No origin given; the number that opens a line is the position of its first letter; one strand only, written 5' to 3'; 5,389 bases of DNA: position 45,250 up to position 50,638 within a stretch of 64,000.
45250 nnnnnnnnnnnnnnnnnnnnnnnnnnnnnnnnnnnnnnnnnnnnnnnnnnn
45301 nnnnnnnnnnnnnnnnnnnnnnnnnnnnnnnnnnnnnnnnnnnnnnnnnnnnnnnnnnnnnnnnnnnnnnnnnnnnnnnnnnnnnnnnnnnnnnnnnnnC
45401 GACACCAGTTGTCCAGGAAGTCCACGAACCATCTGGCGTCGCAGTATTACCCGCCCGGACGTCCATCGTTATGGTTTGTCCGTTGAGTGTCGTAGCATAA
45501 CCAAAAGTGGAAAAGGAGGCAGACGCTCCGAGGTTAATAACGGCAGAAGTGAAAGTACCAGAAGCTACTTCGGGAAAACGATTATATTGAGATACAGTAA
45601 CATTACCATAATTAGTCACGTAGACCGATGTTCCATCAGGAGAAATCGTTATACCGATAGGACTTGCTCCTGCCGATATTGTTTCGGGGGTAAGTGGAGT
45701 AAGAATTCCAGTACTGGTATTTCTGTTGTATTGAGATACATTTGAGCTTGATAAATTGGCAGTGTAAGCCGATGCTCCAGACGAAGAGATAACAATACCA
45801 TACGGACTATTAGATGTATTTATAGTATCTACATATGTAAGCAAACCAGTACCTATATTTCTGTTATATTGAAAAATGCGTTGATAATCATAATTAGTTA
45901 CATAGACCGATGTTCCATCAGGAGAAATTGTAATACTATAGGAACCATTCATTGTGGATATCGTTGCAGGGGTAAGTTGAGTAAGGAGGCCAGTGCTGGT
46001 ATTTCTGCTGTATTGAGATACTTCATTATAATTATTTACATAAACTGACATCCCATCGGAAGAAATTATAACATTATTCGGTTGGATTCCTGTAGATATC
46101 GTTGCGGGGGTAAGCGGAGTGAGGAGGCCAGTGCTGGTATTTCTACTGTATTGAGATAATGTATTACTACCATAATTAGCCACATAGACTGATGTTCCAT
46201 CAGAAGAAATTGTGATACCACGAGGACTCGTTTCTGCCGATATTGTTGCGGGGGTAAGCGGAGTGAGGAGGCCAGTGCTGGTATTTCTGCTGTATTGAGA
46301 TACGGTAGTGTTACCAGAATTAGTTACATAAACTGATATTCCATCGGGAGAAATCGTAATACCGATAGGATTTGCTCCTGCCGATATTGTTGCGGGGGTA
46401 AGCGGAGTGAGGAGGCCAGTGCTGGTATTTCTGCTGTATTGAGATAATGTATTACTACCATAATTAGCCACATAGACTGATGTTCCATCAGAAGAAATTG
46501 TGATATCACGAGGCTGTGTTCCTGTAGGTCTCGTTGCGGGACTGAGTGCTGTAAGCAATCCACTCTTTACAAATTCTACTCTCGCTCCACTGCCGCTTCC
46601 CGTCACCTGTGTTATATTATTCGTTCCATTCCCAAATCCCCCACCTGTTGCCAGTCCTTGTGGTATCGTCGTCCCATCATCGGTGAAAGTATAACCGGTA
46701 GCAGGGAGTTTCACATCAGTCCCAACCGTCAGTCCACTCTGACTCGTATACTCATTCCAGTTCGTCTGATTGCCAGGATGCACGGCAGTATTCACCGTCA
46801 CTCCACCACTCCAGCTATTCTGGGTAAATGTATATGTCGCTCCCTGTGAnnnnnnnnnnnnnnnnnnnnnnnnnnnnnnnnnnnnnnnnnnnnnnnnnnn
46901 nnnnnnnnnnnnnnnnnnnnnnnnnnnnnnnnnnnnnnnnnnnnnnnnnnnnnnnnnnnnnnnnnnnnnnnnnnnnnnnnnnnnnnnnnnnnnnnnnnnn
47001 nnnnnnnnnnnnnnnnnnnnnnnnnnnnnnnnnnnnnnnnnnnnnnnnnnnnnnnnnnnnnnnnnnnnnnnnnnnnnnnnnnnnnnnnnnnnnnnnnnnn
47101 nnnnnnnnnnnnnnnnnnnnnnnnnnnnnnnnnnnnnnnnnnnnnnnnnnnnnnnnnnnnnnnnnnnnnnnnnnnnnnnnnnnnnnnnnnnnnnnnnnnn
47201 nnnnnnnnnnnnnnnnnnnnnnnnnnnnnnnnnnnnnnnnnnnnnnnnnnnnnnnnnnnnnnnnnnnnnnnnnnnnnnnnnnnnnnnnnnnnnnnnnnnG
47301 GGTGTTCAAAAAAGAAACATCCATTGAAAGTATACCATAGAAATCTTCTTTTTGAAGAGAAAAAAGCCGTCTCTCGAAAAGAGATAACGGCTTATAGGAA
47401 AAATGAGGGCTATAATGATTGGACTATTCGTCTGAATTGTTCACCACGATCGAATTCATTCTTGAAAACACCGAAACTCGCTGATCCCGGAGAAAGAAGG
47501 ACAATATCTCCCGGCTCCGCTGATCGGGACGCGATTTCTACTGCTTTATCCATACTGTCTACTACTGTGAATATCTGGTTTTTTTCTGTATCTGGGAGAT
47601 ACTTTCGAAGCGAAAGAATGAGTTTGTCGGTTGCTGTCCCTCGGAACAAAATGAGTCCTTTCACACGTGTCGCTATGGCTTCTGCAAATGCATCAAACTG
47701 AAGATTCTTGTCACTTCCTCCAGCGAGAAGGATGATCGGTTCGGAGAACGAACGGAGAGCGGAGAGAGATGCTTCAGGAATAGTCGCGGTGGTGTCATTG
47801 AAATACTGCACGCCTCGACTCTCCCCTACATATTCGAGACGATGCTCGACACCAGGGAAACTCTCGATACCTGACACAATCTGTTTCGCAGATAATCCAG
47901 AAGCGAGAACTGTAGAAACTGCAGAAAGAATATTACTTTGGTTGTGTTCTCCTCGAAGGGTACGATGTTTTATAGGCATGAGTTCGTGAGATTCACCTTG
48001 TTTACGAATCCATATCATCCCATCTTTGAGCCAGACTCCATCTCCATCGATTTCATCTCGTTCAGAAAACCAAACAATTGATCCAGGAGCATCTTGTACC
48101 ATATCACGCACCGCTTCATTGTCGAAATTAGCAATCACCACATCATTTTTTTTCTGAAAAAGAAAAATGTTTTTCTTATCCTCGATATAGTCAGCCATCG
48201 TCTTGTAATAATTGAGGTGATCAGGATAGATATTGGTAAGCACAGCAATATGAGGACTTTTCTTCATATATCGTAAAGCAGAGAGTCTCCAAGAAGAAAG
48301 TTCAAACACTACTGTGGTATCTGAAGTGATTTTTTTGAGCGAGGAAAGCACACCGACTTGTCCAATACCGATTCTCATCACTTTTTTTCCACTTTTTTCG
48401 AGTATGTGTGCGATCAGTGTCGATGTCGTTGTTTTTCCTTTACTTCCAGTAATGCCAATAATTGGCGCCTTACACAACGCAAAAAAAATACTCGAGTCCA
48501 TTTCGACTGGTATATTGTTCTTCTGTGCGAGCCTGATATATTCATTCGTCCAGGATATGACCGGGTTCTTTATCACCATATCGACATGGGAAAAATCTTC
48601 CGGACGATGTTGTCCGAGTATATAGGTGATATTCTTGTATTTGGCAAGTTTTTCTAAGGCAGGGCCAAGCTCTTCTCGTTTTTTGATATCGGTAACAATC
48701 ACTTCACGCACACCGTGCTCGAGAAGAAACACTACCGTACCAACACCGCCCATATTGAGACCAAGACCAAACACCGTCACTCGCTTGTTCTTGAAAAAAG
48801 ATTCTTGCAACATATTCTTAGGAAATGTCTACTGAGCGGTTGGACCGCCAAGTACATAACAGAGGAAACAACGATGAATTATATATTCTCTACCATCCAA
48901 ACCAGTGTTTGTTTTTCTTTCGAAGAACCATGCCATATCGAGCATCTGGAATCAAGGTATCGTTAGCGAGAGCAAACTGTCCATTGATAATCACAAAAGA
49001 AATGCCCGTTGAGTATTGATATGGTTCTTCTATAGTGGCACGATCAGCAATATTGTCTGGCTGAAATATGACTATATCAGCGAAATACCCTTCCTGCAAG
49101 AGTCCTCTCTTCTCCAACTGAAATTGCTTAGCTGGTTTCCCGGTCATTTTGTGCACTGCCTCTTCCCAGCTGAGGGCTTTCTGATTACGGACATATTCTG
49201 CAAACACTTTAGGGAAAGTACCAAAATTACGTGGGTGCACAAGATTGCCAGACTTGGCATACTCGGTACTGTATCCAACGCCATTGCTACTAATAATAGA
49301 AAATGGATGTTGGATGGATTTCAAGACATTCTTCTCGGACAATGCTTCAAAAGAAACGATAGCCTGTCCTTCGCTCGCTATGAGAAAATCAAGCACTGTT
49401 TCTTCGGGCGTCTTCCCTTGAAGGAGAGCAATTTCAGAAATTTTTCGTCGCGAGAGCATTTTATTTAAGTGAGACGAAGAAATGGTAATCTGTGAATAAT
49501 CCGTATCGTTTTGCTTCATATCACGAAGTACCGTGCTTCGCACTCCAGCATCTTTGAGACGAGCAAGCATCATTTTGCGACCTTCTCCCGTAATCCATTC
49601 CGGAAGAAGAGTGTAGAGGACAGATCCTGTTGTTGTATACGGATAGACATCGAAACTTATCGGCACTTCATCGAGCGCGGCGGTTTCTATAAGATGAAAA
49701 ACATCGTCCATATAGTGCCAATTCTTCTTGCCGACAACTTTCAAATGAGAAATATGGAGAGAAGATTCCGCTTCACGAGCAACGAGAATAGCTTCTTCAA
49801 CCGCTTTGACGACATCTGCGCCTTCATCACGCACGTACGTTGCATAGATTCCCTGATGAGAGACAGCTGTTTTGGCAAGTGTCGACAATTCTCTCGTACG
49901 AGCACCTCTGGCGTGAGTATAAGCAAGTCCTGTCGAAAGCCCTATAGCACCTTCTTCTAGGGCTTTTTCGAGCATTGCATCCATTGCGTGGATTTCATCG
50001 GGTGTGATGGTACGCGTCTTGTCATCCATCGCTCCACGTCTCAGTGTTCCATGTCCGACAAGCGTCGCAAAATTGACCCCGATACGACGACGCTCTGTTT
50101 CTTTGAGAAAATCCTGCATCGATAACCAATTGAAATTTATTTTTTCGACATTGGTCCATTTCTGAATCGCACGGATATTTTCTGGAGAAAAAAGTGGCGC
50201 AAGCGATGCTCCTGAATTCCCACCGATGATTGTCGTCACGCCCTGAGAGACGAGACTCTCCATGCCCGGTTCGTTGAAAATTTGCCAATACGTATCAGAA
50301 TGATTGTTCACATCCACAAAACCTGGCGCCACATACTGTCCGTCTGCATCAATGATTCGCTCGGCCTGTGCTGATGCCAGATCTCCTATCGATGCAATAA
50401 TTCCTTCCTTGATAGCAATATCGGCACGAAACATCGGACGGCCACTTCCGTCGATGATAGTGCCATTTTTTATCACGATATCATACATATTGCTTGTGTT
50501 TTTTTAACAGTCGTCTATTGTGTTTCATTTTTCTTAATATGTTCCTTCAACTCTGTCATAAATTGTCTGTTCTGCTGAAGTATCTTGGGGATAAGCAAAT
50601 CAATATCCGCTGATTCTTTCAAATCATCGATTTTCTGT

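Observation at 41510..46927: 1,806-aa surface protein with near-identical internal DNA repeats (recombination-prone)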

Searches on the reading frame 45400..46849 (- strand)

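Call 63: find_related_loci(query=window:45400-46849:-, collection=metagenome_contigs, flank=4000)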
Query window:45400-46849:- (483 aa) in metagenome_contigs; peptide patterns used: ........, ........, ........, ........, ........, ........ (x = any residue, [..] = any of these).
600 stretches matched a pattern (row limit reached: there are more); 476 encode a relative of the query (tblastn E <= 1e-3); the best 80 are kept; 80 distinct loci.
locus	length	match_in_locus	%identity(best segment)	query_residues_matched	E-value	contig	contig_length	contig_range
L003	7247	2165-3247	53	76-424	4e-89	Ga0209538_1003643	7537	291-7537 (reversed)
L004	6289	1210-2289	53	79-434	5e-82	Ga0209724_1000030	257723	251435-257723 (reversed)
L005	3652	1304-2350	48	75-426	5e-74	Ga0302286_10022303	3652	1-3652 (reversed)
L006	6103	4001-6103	45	91-443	1e-67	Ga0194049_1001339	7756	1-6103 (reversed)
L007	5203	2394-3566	41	94-462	3e-57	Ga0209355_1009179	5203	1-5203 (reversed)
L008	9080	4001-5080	53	79-434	5e-82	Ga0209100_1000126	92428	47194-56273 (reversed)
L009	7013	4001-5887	41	97-461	9e-53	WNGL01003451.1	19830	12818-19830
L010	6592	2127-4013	41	97-461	9e-53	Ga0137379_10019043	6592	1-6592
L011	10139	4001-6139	50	1-424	2e-51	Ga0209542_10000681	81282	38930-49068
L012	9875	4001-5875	38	84-458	9e-50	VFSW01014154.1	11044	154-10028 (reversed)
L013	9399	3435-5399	35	82-438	3e-44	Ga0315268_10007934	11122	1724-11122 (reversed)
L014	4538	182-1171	36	95-422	4e-44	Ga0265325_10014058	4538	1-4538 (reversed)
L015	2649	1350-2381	38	85-422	5e-44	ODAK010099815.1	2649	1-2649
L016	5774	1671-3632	36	72-423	2e-43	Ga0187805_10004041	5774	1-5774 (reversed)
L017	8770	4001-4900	37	97-422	2e-43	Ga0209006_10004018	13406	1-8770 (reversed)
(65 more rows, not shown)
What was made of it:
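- Tried and rejected: The JGI metagenome scan gave 53% identity at best (call 63).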

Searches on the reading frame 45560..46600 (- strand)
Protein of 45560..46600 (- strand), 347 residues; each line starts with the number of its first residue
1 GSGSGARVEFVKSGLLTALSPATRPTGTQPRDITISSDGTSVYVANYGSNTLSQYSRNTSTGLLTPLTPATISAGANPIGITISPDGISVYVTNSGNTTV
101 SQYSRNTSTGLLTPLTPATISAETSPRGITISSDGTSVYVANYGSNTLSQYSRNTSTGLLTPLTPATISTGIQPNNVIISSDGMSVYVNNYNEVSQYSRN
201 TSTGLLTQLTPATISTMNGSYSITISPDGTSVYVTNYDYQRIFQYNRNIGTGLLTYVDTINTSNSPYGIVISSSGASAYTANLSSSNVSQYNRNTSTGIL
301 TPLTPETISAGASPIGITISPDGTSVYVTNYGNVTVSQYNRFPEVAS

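Call 84: search_solved_structures(query=window:45560-46600:-, max_evalue=0.001, show_alignments=1)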
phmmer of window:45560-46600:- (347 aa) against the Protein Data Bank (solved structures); distinct sequences matched with E-value up to 0.001: 11.
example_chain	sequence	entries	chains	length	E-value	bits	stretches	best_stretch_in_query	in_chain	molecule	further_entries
1l0q_A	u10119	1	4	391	2.6e-29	105.7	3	22-152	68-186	Surface layer protein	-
3fgb_A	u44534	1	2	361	1.5e-12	50.7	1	67-209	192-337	uncharacterized protein Q89ZH8_BACTN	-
4qrj_A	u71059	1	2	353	1.2e-10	44.4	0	223-330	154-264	putative 6-phosphogluconolactonase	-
3scy_A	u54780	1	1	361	3.5e-10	42.9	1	156-304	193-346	Hypothetical bacterial 6-phosphogluconolactonase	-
3hfq_A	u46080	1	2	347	5.9e-10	42.1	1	44-209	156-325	uncharacterized protein lp_2219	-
5c2v_B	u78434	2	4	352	3.4e-09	39.6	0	28-139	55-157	HYDRAZINE SYNTHASE BETA SUBUNIT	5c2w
3u4y_A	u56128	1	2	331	8.8e-07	31.7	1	202-333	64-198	uncharacterized protein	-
6igb_A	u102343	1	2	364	3.1e-06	29.9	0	18-160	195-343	Periplasmic gluconolactonase, PpgL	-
8pkr_A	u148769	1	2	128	0.00026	23.6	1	30-147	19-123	non-specific serine/threonine protein kinase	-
1ri6_A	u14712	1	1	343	0.00044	22.8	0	130-330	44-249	putative isomerase ybhE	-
5chb_A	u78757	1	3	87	0.00078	22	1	77-157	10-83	nvPizza2-S16H58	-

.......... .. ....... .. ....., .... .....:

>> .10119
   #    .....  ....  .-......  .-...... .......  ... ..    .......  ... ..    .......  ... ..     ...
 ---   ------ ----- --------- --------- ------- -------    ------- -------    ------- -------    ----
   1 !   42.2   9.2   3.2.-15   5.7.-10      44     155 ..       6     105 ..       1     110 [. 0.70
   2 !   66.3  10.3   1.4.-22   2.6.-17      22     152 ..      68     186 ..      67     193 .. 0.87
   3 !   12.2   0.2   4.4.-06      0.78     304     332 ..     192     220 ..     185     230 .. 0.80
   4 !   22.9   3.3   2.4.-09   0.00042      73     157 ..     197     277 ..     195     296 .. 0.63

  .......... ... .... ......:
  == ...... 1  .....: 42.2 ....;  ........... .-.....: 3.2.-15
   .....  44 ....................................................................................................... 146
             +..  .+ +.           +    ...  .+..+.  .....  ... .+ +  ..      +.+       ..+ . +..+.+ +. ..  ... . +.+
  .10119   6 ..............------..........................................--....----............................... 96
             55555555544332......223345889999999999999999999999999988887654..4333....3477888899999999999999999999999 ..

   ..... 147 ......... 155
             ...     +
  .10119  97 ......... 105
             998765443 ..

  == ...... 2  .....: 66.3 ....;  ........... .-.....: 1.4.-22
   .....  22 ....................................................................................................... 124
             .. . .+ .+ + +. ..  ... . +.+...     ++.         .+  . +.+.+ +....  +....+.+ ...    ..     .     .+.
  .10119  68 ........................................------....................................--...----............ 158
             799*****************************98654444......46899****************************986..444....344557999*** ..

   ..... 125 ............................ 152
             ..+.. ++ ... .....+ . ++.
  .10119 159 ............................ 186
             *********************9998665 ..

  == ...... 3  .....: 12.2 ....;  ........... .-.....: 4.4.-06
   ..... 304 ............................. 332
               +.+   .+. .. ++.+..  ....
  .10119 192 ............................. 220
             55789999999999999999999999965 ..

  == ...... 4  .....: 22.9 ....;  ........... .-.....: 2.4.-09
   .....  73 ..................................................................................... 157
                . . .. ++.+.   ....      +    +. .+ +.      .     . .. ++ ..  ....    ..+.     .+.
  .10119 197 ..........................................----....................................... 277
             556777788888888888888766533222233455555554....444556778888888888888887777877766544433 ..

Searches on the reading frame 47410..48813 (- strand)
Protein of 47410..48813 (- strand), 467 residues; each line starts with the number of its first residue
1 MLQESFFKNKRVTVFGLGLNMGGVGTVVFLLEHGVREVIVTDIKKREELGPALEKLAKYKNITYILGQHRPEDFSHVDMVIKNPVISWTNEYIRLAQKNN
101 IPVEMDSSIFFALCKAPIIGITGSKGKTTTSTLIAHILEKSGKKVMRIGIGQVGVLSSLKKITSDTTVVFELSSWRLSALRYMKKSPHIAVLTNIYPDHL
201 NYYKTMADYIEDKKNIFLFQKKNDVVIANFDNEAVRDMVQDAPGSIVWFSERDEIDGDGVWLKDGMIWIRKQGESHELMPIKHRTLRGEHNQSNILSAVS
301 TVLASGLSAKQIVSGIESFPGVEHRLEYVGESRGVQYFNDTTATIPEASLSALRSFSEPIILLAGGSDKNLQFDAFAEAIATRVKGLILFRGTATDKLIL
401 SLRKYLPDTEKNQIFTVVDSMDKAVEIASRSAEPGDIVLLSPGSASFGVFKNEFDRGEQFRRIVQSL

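Call 57: search_protein_families(library=pfam, proteins=[window:47410-48813:-], max_evalue=0.001)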
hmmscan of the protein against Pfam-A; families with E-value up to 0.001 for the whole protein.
window:47410-48813:- (467 aa): 4 families
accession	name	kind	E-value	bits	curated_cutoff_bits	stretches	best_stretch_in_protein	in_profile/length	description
PF08245.18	Mur_ligase_M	-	5e-32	111.9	24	1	121-300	1-198/200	Mur ligase middle domain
PF02875.26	Mur_ligase_C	-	1.6e-13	52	28.4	1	324-442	1-125/127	Mur ligase, glutamate ligase domain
PF21799.2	MurD-like_N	-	1.5e-08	35.2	27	1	10-103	1-86/88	Mur ligase MurD-like, N-terminal domain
PF01656.29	CbiA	-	0.00027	21.3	25.4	1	118-199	3-54/125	CobQ/CobB/MinD/ParA nucleotide binding domain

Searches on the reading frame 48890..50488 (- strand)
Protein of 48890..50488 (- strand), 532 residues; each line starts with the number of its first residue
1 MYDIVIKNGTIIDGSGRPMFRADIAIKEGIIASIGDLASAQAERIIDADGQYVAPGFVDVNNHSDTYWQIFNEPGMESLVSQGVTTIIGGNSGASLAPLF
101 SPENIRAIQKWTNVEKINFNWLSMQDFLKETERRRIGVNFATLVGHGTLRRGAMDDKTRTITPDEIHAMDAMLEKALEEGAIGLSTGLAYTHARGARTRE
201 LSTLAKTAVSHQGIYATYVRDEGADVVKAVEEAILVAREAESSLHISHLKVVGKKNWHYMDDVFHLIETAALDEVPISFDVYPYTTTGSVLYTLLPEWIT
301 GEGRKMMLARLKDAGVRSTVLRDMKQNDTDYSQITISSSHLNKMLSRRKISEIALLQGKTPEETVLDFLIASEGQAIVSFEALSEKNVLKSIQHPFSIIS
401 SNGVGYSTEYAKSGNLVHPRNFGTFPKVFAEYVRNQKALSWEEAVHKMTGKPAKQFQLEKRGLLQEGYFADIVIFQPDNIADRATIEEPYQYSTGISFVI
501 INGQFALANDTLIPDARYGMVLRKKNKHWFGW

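Call 57: search_protein_families(library=pfam, proteins=[window:48890-50488:-], max_evalue=0.001)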
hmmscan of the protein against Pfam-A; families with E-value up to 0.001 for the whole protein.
window:48890-50488:- (532 aa): 2 families
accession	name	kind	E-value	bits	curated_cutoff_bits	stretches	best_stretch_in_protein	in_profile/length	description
PF07969.17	Amidohydro_3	-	4.4e-30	106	29.7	1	44-505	1-470/472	Amidohydrolase family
PF01979.26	Amidohydro_1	-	8.1e-09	35.6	25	1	432-504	275-343/345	Amidohydrolase family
